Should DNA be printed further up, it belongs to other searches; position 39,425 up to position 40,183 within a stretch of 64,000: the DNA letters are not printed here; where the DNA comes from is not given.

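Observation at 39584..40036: Uncharacterised ~150-aa ORF between the SAM-I riboswitch and metH, translationally coupled to metH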

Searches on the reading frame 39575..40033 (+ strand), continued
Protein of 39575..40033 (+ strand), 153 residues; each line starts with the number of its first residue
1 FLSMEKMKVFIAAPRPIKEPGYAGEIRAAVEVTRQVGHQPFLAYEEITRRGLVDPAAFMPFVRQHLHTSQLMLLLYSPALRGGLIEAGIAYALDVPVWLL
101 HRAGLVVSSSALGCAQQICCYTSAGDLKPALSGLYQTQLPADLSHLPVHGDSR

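Call 31: search_protein_families(library=pfam, proteins=[L023:5908-7980:+, L020:6552-6986:+, L027:6457-7071:+, L029:6819-7331:+, L034:2628-3578:+, L015:3947-4969:+, L019:6399-6818:+, L031:379-720:+, L036:286-1251:+, L006:5496-5888:+], max_evalue=0.001)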
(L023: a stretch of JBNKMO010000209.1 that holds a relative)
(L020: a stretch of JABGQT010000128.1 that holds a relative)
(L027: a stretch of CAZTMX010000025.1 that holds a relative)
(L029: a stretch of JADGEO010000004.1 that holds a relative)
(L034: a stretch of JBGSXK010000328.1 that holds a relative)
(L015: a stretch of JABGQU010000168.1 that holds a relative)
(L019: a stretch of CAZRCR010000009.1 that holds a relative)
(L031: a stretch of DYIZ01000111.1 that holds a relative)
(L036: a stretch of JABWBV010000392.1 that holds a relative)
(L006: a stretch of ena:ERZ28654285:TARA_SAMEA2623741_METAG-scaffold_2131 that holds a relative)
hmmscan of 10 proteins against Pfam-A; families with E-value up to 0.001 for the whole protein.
L023:5908-7980:+ (691 aa): 1 family
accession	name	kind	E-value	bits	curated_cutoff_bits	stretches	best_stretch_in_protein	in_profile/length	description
PF07228.17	SpoIIE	-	4.3e-50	170.8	25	1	494-687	1-191/192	Stage II sporulation protein E (SpoIIE)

L020:6552-6986:+ (145 aa): 2 families
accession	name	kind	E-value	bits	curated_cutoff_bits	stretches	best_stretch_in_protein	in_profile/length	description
PF03061.28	4HBT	-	2.9e-09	37.6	20.6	1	56-130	2-77/79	Thioesterase superfamily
PF14539.12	DUF4442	-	0.00055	20.6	25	1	27-100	17-90/132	Domain of unknown function (DUF4442)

L027:6457-7071:+ (205 aa): 3 families
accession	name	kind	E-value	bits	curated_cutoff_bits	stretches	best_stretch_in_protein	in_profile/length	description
PF13023.12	HD_3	-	1.6e-38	132.6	22.5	1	30-169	3-142/165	HD domain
PF01966.28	HD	-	1.1e-10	42.2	22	1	52-154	1-115/116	HD domain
PF12917.13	YfbR-like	-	1.7e-09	38.1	25.9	1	31-160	9-143/182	5'-deoxynucleotidase YfbR-like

L029:6819-7331:+ (171 aa): 2 families
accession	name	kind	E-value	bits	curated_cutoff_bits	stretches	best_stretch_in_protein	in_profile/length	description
PF02367.23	TsaE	-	6.3e-37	126.8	26.6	1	20-146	2-127/128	Threonylcarbamoyl adenosine biosynthesis protein TsaE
PF05729.18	NACHT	-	1.1e-05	25.7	26.7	1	41-104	2-67/167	NACHT domain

L034:2628-3578:+ (317 aa): 2 families
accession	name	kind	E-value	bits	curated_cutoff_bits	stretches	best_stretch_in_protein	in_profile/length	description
PF05721.19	PhyH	-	7.8e-22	79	22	1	24-221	1-212/213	Phytanoyl-CoA dioxygenase (PhyH)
PF13640.12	2OG-FeII_Oxy_3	-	1.6e-05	26.2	27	1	124-221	4-91/98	2OG-Fe(II) oxygenase superfamily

L015:3947-4969:+ (341 aa): 9 families
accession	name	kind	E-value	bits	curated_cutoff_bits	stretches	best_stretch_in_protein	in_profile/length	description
PF05496.18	RuvB_N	-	1.8e-79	265.5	27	1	23-181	1-159/159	Holliday junction DNA helicase RuvB P-loop domain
PF17864.7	AAA_lid_4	-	1.7e-28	98.6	27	1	184-257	1-74/74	RuvB AAA lid domain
PF05491.19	RuvB_C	-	5.8e-24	84.3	24.7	1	259-328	2-71/72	RuvB C-terminal winged helix domain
PF00004.35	AAA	-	3e-21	76.7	21.2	1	58-181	1-129/131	ATPase family associated with various cellular activities (AAA)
PF07728.20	AAA_5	-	2.2e-07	31.4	22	1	57-175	1-139/139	AAA domain (dynein-related subfamily)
PF06068.19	TIP49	-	9.5e-05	22.2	23.8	1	30-86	25-81/347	TIP49 P-loop domain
PF00931.28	NB-ARC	-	0.00012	21.8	23.5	0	52-78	15-41/248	NB-ARC domain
PF01078.27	Mg_chelatase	-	0.00014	21.7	20.3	0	29-76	3-43/207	Magnesium chelatase, subunit ChlI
PF20720.3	nSTAND3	-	0.00053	20.2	27.2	1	48-82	10-44/155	Novel STAND NTPase 3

L019:6399-6818:+ (140 aa): 1 family
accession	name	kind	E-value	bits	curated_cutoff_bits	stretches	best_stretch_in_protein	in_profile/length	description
PF19371.4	DUF5946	-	9.8e-25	88.2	28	1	2-134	2-139/141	Family of unknown function (DUF5946)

L031:379-720:+ (114 aa): 0 families

L036:286-1251:+ (322 aa): 1 family
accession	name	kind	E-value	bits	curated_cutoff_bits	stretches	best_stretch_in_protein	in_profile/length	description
PF02574.22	S-methyl_trans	-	8.1e-70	236.3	22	1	14-291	1-283/283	Homocysteine S-methyltransferase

L006:5496-5888:+ (131 aa): 0 families

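Call 32: search_solved_structures(query=A2, max_evalue=10, show_alignments=5)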
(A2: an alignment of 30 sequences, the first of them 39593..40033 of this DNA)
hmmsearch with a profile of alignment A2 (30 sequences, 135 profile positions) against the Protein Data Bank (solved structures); distinct sequences matched with E-value up to 10: 0.

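Call 34: search_protein_families(library=pfam, proteins=[P0061, P0062, P0064, P0065, P0066, P0075, P0083, P0091, P0100, P0141], max_evalue=0.01)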
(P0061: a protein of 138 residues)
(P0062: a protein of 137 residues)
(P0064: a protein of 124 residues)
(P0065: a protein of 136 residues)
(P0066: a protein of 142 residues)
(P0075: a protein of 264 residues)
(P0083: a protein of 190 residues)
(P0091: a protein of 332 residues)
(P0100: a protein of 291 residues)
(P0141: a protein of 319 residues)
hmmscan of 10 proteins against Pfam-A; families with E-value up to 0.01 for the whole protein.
P0061 (138 aa): 2 families
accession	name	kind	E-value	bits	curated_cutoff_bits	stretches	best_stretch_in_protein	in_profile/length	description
PF05014.21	Nuc_deoxyrib_tr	-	0.0019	18.8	28.8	1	23-96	20-97/117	Nucleoside 2-deoxyribosyltransferase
PF13271.11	DUF4062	-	0.0054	17.3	24.7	1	4-72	1-61/82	Domain of unknown function (DUF4062)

P0062 (137 aa): 1 family
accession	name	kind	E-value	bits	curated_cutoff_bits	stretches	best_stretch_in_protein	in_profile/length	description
PF05014.21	Nuc_deoxyrib_tr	-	2e-07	31.6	28.8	1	10-107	2-103/117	Nucleoside 2-deoxyribosyltransferase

P0064 (124 aa): 1 family
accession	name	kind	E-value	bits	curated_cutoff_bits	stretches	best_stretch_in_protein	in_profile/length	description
PF05014.21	Nuc_deoxyrib_tr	-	5.8e-07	30.1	28.8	1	39-95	44-102/117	Nucleoside 2-deoxyribosyltransferase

P0065 (136 aa): 1 family
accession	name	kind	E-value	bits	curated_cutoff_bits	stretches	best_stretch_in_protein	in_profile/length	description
PF05014.21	Nuc_deoxyrib_tr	-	1.7e-05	25.4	28.8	1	16-103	14-103/117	Nucleoside 2-deoxyribosyltransferase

P0066 (142 aa): 1 family
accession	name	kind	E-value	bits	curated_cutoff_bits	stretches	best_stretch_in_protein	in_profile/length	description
PF05014.21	Nuc_deoxyrib_tr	-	6.5e-05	23.5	28.8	1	14-101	12-102/117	Nucleoside 2-deoxyribosyltransferase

P0075 (264 aa): 3 families
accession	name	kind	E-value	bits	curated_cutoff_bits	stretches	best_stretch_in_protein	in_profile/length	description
PF00293.34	NUDIX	-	3.7e-15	56.6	21.1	1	135-244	4-124/134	NUDIX domain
PF14815.12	NUDIX_4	-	2.6e-08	34.1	35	1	138-241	2-101/113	NUDIX domain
PF05014.21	Nuc_deoxyrib_tr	-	2.1e-07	31.5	28.8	1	4-103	2-103/117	Nucleoside 2-deoxyribosyltransferase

P0083 (190 aa): 1 family
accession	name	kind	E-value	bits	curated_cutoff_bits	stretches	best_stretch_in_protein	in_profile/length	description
PF05014.21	Nuc_deoxyrib_tr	-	2.8e-05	24.6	28.8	1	13-98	11-99/117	Nucleoside 2-deoxyribosyltransferase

P0091 (332 aa): 7 families
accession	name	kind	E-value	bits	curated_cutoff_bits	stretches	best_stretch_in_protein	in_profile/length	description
PF13649.12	Methyltransf_25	-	1.3e-18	67.9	27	1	174-265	1-97/97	Methyltransferase domain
PF13489.12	Methyltransf_23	-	4.7e-16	59.4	27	1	154-311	6-161/164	Methyltransferase domain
PF08241.18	Methyltransf_11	-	1.4e-15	58.1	21.2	1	175-268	1-94/95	Methyltransferase domain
PF08242.18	Methyltransf_12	-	4.8e-09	37.3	30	1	175-267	1-98/98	Methyltransferase domain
PF13847.12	Methyltransf_31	-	1.1e-06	28.9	27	1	171-273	4-113/145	Methyltransferase domain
PF02353.26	CMAS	-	0.00035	20.4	27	1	167-271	59-166/273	Mycolic acid cyclopropane synthetase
PF05014.21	Nuc_deoxyrib_tr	-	0.0058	17.2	28.8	1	16-97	14-98/117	Nucleoside 2-deoxyribosyltransferase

P0100 (291 aa): 4 families
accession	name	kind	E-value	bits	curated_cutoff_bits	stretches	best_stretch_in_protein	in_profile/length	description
PF12867.12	DinB_2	-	9.3e-10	39.5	24.8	1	148-269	7-127/128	DinB superfamily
PF04978.18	MST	-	2.4e-07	31.7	27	1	147-272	10-142/149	Mycothiol-S-transferase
PF05014.21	Nuc_deoxyrib_tr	-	5e-06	27.1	28.8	1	4-98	2-99/117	Nucleoside 2-deoxyribosyltransferase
PF07609.16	DUF1572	-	0.00029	21.1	23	1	154-266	25-138/163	Protein of unknown function (DUF1572)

P0141 (319 aa): 1 family
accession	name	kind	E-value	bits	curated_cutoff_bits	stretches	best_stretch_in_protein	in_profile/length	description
PF05014.21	Nuc_deoxyrib_tr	-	2.3e-05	24.9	28.8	1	6-103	1-101/117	Nucleoside 2-deoxyribosyltransferase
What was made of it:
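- Some of those relatives pass Pfam PF05014's own threshold (call 34).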

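Call 36: search_solved_structures(query=A3, max_evalue=10, show_alignments=4)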
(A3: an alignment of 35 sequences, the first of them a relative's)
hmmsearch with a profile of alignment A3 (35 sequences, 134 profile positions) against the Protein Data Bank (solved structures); distinct sequences matched with E-value up to 10: 44.
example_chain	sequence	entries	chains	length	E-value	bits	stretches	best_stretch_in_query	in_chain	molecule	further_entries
4jen_A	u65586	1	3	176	2.5e-11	46.5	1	1-130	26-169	CMP N-GLYCOSIDASE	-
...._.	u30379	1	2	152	1.4e-07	34.4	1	53-111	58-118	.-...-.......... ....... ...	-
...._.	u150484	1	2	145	5.6e-07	32.5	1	33-111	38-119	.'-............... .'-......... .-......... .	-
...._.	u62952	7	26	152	6.3e-07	32.3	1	54-111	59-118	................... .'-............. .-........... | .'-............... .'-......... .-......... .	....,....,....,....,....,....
2khz_A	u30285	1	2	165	1.2e-06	31.4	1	55-111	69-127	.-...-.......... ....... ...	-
8rps_C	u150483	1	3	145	2.5e-06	30.3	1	33-111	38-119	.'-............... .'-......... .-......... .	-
8qhr_A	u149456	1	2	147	3.7e-06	29.8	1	32-111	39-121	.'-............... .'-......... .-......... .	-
8rqd_C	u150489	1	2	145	3.9e-06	29.7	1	34-111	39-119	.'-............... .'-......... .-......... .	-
8os9_A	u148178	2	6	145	3.9e-06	29.7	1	34-111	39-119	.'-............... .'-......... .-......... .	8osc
9da1_A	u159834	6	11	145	3.9e-06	29.7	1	34-111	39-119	5-hydroxymethyl-dUMP N-hydrolase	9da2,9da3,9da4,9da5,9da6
4p5e_A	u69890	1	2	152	4.4e-06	29.6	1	34-111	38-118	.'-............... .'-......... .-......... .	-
9i3q_A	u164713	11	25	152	4.4e-06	29.6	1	34-111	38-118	5-hydroxymethyl-dUMP N-hydrolase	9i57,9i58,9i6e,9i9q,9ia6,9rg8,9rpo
4hx9_A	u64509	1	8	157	8.9e-06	28.6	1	53-122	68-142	Nucleoside deoxyribosyltransferase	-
4jem_A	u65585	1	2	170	2.7e-05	27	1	17-129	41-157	CMP/hydroxymethyl CMP hydrolase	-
4jel_A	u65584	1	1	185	3.4e-05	26.7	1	17-129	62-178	CMP/hydroxymethyl CMP hydrolase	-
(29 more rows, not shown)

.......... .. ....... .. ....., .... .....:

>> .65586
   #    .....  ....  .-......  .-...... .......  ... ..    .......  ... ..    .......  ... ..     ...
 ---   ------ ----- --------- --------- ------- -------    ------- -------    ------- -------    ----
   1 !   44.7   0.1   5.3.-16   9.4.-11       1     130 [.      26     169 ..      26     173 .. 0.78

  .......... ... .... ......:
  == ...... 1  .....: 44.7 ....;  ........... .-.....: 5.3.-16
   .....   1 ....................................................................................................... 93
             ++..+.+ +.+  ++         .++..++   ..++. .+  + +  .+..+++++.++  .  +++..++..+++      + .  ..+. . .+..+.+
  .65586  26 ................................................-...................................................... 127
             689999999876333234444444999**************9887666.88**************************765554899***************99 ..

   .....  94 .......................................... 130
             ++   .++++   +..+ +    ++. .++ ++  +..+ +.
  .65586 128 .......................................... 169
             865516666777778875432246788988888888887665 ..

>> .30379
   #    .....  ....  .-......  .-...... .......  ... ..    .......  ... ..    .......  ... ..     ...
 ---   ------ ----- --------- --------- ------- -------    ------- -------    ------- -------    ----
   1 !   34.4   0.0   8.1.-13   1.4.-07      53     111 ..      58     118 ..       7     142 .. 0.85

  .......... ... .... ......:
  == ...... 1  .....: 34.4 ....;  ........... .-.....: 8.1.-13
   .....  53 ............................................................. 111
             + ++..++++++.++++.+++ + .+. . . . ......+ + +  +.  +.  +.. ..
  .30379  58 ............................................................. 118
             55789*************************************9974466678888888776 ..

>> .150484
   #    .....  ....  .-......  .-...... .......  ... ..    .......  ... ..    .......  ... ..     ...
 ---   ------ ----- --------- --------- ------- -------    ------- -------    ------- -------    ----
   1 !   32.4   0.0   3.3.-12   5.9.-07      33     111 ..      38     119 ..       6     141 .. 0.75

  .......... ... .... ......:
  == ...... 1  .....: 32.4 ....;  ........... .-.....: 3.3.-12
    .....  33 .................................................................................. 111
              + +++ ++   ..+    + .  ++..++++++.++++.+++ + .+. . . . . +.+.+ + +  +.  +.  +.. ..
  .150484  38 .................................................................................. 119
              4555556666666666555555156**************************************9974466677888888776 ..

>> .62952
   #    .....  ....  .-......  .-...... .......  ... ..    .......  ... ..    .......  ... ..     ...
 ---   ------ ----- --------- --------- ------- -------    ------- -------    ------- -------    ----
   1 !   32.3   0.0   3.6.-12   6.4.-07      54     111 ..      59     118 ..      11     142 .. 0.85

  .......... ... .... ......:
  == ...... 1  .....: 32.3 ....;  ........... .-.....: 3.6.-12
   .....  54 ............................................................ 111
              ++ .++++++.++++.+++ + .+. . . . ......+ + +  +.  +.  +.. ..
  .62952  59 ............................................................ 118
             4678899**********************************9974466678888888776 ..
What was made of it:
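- Those relatives hit PDB BcmB at 2.5e-11 and Rcl/DNPH1 at 1e-7, with the Glu aligned (call 36).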

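Call 49: find_encoding_contigs(protein=P0003, flank=5000, max_places=2)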
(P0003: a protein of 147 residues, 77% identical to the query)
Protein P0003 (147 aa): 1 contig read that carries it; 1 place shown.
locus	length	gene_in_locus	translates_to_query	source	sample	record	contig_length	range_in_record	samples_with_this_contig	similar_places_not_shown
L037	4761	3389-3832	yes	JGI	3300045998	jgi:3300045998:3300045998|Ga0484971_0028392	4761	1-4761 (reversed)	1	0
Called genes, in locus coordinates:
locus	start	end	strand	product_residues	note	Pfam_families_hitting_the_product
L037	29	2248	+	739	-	PF13176:TPR_7 (faint), PF13374:TPR_10 (faint), PF00515:TPR_1 (faint), PF07719:TPR_2 (faint), PF13424:TPR_12, PF17874:TPR_MalT, PF13424:TPR_12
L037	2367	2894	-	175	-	PF04893:Yip1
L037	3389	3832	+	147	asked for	-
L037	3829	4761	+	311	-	?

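Call 50: find_encoding_contigs(protein=P0011, flank=6000, max_places=2)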
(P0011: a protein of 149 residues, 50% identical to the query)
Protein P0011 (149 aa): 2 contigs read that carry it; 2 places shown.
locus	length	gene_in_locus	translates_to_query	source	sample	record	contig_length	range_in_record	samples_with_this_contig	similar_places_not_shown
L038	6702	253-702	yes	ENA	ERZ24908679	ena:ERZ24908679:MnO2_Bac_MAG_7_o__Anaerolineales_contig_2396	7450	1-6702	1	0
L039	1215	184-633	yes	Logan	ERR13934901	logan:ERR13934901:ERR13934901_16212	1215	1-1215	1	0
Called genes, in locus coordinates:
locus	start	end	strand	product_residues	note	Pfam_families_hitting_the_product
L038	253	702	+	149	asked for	-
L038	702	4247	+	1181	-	PF02574:S-methyl_trans, PF00809:Pterin_bind, PF03599:CdhD (weak), PF02607:B12-binding_2, PF02310:B12-binding, PF02965:Met_synt_B12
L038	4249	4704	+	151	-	PF01230:HIT (weak)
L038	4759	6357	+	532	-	PF06826:Asp-Al_Ex, PF02080:TrkA_C, PF06826:Asp-Al_Ex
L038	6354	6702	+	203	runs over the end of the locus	PF12917:YfbR-like, PF13023:HD_3, PF01966:HD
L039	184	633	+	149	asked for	-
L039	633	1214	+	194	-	?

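Call 51: find_encoding_contigs(protein=P0017, flank=6000, max_places=3)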
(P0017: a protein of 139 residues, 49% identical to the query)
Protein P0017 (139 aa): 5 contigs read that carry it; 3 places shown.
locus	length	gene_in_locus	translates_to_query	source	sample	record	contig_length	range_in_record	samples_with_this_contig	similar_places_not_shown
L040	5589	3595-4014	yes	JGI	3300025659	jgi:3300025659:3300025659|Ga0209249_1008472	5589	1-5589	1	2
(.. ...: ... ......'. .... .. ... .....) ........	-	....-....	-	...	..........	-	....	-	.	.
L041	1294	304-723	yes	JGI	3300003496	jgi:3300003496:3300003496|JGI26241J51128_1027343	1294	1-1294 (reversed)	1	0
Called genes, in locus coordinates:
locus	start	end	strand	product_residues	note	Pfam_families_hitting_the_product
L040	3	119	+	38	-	?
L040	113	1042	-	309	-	-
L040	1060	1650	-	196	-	PF12844:HTH_19 (faint), PF13560:HTH_31, PF01381:HTH_3, PF09685:MamF_MmsF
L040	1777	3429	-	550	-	PF17391:Urocanase_N, PF01175:Urocanase, PF17392:Urocanase_C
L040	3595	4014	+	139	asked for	-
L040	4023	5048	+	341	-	PF05496:RuvB_N, PF00004:AAA, PF07728:AAA_5 (weak), PF17864:AAA_lid_4, PF05491:WHD_RuvB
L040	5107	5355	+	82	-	-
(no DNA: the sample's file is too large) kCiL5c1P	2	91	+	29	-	?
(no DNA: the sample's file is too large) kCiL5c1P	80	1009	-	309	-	-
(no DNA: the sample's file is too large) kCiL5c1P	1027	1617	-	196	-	PF12844:HTH_19 (faint), PF13560:HTH_31, PF01381:HTH_3, PF09685:MamF_MmsF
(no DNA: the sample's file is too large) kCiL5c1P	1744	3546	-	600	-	PF17391:Urocanase_N, PF01175:Urocanase, PF17392:Urocanase_C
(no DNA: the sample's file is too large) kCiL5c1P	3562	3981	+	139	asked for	-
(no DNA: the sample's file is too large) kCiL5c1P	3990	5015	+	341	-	PF05496:RuvB_N, PF00004:AAA, PF07728:AAA_5 (weak), PF17864:AAA_lid_4, PF05491:WHD_RuvB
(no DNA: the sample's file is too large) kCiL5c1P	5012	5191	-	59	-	-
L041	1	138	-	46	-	?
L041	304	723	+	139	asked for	-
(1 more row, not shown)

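Call 55: search_protein_families(library=pfam, alignment_id=A2, max_evalue=1)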
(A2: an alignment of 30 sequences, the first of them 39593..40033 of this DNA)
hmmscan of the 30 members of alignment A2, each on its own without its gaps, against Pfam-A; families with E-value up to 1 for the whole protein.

A. member 1, window:39593-40033:+ (147 aa): 1 family
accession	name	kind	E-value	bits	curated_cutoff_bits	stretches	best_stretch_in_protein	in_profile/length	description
PF05014.21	Nuc_deoxyrib_tr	-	0.2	12.2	28.8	1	15-95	15-97/117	Nucleoside 2-deoxyribosyltransferase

B. families by the number of members that match (of 30 scanned): 12 families
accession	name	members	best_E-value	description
PF05014.21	Nuc_deoxyrib_tr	24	5.5e-05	Nucleoside 2-deoxyribosyltransferase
PF13676.11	TIR_2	4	0.005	TIR domain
PF13271.11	DUF4062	4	0.018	Domain of unknown function (DUF4062)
PF11755.13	DUF3311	2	0.062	Protein of unknown function (DUF3311)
PF00926.24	DHBP_synthase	1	0.02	3,4-dihydroxy-2-butanone 4-phosphate synthase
PF15164.11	WBS28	1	0.055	Williams-Beuren syndrome chromosomal region 28 protein homologue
PF20028.4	VMAP-C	1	0.065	vWA-MoxR associated protein C-terminal domain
PF02038.21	ATP1G1_PLM_MAT8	1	0.072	ATP1G1/PLM/MAT8 family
PF03709.21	OKR_DC_1_N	1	0.082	Orn/Lys/Arg decarboxylase, N-terminal domain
PF13135.11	DUF3947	1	0.12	Protein of unknown function (DUF3947)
PF09300.15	Tecti-min-caps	1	0.14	Tectiviridae, minor capsid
PF05209.18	MinC_N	1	0.17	Septum formation inhibitor MinC, N-terminal domain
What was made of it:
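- Closest known: Nucleoside 2-deoxyribosyltransferases. Same: 24 of 30 members give weak PF05014 hits (call 55).
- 24 of 30 family members give sub-threshold PF05014 hits (call 55).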

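Call 56: search_protein_families(library=padloc, proteins=[window:39593-40033:+], max_evalue=1)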
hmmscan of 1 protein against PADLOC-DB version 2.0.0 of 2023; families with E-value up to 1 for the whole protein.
window:39593-40033:+ (147 aa): 0 families
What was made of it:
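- On Anti-phage defence effectors with NDT-like/TIR-like domains: No PADLOC hit (call 56).
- Tried and rejected: PADLOC found nothing (call 56).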
